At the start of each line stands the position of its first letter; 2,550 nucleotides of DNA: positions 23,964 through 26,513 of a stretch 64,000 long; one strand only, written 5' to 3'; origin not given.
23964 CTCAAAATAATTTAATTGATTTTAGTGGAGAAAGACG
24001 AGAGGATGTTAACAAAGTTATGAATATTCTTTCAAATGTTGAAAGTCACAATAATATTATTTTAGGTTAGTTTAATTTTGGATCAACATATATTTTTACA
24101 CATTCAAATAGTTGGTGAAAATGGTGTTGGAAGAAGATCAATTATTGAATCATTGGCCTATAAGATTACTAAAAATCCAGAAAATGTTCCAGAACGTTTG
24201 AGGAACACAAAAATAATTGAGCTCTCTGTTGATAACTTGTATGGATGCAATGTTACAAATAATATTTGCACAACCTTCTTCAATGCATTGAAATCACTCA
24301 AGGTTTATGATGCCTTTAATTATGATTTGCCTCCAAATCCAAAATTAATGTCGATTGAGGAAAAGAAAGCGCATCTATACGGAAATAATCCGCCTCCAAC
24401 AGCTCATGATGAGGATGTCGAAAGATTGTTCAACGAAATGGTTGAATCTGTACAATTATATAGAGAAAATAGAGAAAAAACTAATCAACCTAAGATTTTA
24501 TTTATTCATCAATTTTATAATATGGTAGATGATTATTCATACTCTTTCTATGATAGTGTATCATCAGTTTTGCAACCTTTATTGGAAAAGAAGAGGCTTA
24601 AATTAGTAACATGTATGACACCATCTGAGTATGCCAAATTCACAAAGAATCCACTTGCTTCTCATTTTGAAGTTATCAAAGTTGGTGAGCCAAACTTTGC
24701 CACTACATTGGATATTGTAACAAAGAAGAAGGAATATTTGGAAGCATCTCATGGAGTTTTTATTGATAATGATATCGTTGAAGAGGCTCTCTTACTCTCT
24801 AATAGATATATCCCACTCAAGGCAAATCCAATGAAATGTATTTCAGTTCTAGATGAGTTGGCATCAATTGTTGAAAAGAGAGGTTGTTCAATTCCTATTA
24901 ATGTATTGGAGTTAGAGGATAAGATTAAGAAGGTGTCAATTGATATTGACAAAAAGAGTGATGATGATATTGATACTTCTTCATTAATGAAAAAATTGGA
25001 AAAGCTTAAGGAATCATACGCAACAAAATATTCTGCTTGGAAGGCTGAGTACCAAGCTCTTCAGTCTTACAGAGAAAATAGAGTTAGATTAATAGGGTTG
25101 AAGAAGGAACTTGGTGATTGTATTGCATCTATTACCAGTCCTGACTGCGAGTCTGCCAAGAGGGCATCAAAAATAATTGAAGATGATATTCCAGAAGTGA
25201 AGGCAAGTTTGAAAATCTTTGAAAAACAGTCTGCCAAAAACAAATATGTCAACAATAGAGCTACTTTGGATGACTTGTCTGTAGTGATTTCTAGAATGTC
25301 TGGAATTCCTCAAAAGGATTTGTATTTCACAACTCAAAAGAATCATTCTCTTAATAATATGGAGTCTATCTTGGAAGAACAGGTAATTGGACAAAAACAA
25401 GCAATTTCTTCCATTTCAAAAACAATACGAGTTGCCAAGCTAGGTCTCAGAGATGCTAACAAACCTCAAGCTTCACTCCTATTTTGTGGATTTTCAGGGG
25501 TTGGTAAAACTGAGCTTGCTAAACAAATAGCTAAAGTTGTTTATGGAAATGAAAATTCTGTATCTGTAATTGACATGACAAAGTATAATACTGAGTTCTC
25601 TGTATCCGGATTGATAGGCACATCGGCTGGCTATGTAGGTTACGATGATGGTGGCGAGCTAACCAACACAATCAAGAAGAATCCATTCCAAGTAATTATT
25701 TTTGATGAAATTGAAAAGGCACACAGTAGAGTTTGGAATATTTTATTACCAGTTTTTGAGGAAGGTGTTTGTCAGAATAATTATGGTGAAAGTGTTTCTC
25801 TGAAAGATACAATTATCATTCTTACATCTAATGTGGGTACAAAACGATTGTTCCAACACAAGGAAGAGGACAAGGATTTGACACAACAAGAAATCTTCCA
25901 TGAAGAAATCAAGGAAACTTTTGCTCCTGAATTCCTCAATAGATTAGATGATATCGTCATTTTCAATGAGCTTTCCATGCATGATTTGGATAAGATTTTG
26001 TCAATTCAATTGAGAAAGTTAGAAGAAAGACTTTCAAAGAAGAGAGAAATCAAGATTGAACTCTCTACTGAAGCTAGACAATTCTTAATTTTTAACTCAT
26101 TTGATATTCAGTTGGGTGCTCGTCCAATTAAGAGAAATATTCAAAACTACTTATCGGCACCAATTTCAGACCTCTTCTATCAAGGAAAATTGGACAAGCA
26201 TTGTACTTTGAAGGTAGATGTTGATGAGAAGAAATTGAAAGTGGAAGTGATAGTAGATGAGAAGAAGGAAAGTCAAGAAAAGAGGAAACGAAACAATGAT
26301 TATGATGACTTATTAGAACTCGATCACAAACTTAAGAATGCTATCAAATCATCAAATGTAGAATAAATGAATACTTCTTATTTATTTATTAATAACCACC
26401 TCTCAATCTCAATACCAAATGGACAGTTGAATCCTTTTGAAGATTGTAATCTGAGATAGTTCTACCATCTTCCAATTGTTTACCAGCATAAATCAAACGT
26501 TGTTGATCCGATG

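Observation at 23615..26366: ClpB/Hsp104-type disaggregase with a dead NBD1 (Walker A K->R, Walker B DE->HQ) and no N-domain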

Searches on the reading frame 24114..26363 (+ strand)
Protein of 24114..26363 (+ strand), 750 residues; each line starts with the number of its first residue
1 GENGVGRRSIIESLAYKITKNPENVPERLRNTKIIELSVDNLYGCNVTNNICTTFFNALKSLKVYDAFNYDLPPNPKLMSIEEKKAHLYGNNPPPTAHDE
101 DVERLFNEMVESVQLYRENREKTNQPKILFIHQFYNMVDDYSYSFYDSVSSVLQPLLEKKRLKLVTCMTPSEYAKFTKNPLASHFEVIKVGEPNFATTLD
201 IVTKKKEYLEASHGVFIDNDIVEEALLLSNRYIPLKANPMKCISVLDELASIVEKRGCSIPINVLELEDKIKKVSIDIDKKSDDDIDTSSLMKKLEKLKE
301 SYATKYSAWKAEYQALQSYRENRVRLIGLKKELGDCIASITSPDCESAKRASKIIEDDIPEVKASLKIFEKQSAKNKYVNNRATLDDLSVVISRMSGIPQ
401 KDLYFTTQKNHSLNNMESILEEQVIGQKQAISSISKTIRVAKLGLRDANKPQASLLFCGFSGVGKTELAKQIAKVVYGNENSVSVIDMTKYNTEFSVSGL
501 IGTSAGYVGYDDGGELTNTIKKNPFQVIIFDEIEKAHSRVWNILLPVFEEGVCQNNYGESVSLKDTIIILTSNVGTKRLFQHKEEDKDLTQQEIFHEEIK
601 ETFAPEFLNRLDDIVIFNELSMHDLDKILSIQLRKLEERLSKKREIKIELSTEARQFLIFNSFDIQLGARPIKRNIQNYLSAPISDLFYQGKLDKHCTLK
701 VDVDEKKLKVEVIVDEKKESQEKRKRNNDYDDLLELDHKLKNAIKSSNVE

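Call 44: predict_structure(alignment_id=A5)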
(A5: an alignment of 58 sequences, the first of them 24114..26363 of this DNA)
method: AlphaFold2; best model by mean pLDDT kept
length: 750 residues; sequences in the alignment: 58
mean_pLDDT: 87.9   pTM: 0.73
mean pLDDT of the five models: 87.9, 87.9, 86.6, 85.4, 84.5
residues with pLDDT >= 90: 441; 70-90: 241; 50-70: 59; < 50: 9
segments of 3 or more residues with pLDDT < 50: 729-733, 748-750
pLDDT, mean of each block of 10 residues (from residue 1): 90 90 88 88 66 84 74 81 86 84 82 71 79 84 65 87 91 86 92 92 94 95 93 88 97 94 96 94 84 96 97 96 93 85 90 91 94 93 94 85 66 88 95 95 89 97 96 90 95 91 71 84 91 97 94 82 94 94 90 95 96 96 95 93 90 95 92 95 93 92 93 91 66 53 56
secondary structure, 60 per line:
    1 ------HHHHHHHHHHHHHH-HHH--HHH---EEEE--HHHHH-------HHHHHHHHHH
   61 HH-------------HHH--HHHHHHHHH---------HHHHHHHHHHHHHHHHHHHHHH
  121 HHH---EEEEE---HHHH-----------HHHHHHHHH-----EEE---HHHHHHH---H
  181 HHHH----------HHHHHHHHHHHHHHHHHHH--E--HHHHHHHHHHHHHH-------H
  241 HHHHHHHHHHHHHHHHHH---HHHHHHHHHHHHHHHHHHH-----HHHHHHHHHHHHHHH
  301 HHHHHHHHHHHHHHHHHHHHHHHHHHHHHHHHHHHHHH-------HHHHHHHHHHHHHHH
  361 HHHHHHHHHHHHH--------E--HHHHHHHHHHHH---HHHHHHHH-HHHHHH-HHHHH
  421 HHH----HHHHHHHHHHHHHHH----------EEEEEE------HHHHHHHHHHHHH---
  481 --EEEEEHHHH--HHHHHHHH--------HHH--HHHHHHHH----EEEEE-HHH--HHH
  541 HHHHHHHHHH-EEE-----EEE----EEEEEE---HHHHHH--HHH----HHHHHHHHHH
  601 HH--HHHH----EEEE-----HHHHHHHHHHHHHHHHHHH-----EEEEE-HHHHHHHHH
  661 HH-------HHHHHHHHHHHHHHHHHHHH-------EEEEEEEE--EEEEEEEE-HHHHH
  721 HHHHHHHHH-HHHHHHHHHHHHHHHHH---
elements in order (helices of 4 or more, strands of 3 or more residues): H7-20 E33-36 H39-43 H51-62 H81-89 H99-123 E127-131 H135-138 H150-158 E164-166 H170-176 H180-184 H195-213 H219-232 H240-258 H262-280 H286-338 H346-373 H385-396 H400-407 H409-414 H416-423 H428-442 E453-458 H465-477 E483-487 H488-491 H494-501 H515-522 E527-531 H538-550 E552-554 E560-562 E567-572 H576-581 H591-602 H605-608 E613-616 H622-640 E646-650 H652-662 H670-689 E697-704 E707-714 H716-729 H731-747
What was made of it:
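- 24894..25244 (+): M-domain coiled coil (about residues 412-528). E507 sits at the position of E. coli ClpB Y503. AF2 predicts long helices 413-431, 437-489 and 497-524 (call 44, model residue + 151).
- On ClpB/Hsp104/Hsp78 subfamily: AF2 predicts helices 413-431, 437-489 and 497-524 (call 44).
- In the AF2 secondary structure, VDD falls after helix 286-289, in the loop that follows it, not at a strand end (call 44).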

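Call 48: fold_search(model_id=the predicted structure, library=pdb)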
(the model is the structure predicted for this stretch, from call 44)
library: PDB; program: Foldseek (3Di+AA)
matches with E <= 10: 1242; with E <= 0.001: 764
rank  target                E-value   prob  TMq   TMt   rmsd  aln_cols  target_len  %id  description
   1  9a66_A                2.8e-43  1.00  0.62  0.57   7.6       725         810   28  Integrative model of CLPC-CLPP by crosslinking MS and deep learning (released 2024-09-18)
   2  4ciu                  8.7e-43  1.00  0.67  0.75   5.8       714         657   27  Crystal structure of E. coli ClpB (released 2014-05-14)
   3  9rai_e                3.4e-41  1.00  0.51  0.50  11.4       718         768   27  Structure of the S.aureus MecA/ClpC/ClpP degradation system (released 2025-09-10)
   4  9rai_c                4.9e-40  1.00  0.52  0.51   8.9       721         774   28  Structure of the S.aureus MecA/ClpC/ClpP degradation system (released 2025-09-10)
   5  6rn2_A                8.5e-40  1.00  0.64  0.70   6.7       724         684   27  ClpB (DWB mutant) bound to casein in presence of ATPgammaS - state WT-1 (released 2019-07-03)
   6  9rai_b                1.5e-39  1.00  0.53  0.52   9.0       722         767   27  Structure of the S.aureus MecA/ClpC/ClpP degradation system (released 2025-09-10)
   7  9rai_d                3.4e-39  1.00  0.52  0.51   8.3       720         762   27  Structure of the S.aureus MecA/ClpC/ClpP degradation system (released 2025-09-10)
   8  5zui                  3.6e-39  1.00  0.68  0.74   5.8       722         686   26  Crystal Structure of HSP104 from Chaetomium thermophilum (released 2019-06-19)
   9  4d2q_A                9.6e-39  1.00  0.44  0.43  10.5       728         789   27  Negative-stain electron microscopy of E. coli ClpB mutant E432A (BAP form bound to ClpP) (released 2014-06-04)
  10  6rn4_F                1.3e-38  1.00  0.63  0.68   7.0       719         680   28  ClpB (DWB mutant) bound to casein in presence of ATPgammaS - state WT-2B (released 2019-07-03)
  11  4d2x_B                1.7e-38  1.00  0.42  0.46  11.8       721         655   27  Negative-stain electron microscopy of E. coli ClpB of Y503D hyperactive mutant (BAP form bound to ClpP) (released 2014-06-04)
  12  6w6e_A                6.3e-38  1.00  0.47  0.51  12.3       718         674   29  The Mycobacterium tuberculosis ClpB disaggregase hexamer structure with a locally refined ClpB middle domain and a Dna (released 2021-05-26)
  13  6rn2_B                8.1e-38  1.00  0.61  0.65   7.5       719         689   28  ClpB (DWB mutant) bound to casein in presence of ATPgammaS - state WT-1 (released 2019-07-03)
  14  6rn3_F                1.3e-37  1.00  0.58  0.64   8.1       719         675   27  ClpB (DWB mutant) bound to casein in presence of ATPgammaS - state WT-2A (released 2019-07-03)
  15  5ofo_A                1.6e-37  1.00  0.65  0.70   7.2       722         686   28  Cryo EM structure of the E. coli disaggregase ClpB (BAP form, DWB mutant), in the ATPgammaS state, bound to the model  (released 2017-08-16)
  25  6qs4_C                8.1e-36  1.00  0.47  0.54  13.8       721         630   25  Two-Step Activation Mechanism of the ClpB Disaggregase for Sequential Substrate Threading by the Main ATPase Motor. (released 2019-07-03)
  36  6qs4_D                1.9e-34  1.00  0.49  0.57  12.2       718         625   26  Two-Step Activation Mechanism of the ClpB Disaggregase for Sequential Substrate Threading by the Main ATPase Motor. (released 2019-07-03)
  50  6qs4_B                2.8e-33  1.00  0.51  0.63   8.0       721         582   25  Two-Step Activation Mechanism of the ClpB Disaggregase for Sequential Substrate Threading by the Main ATPase Motor. (released 2019-07-03)
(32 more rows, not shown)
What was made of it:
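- On Class-I Clp/Hsp100 (two AAA+ modules): AF2 plus Foldseek gives TM 0.67-0.69 to ClpB and Hsp104 (calls 44, 48).
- The AF2 model has pLDDT 87.9 and matches ClpB/Hsp104 with TM 0.67-0.69 (calls 44, 48). NBD2 is regarded as the main motor of ClpB (the entry title of 6qs4 appears in call 48).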
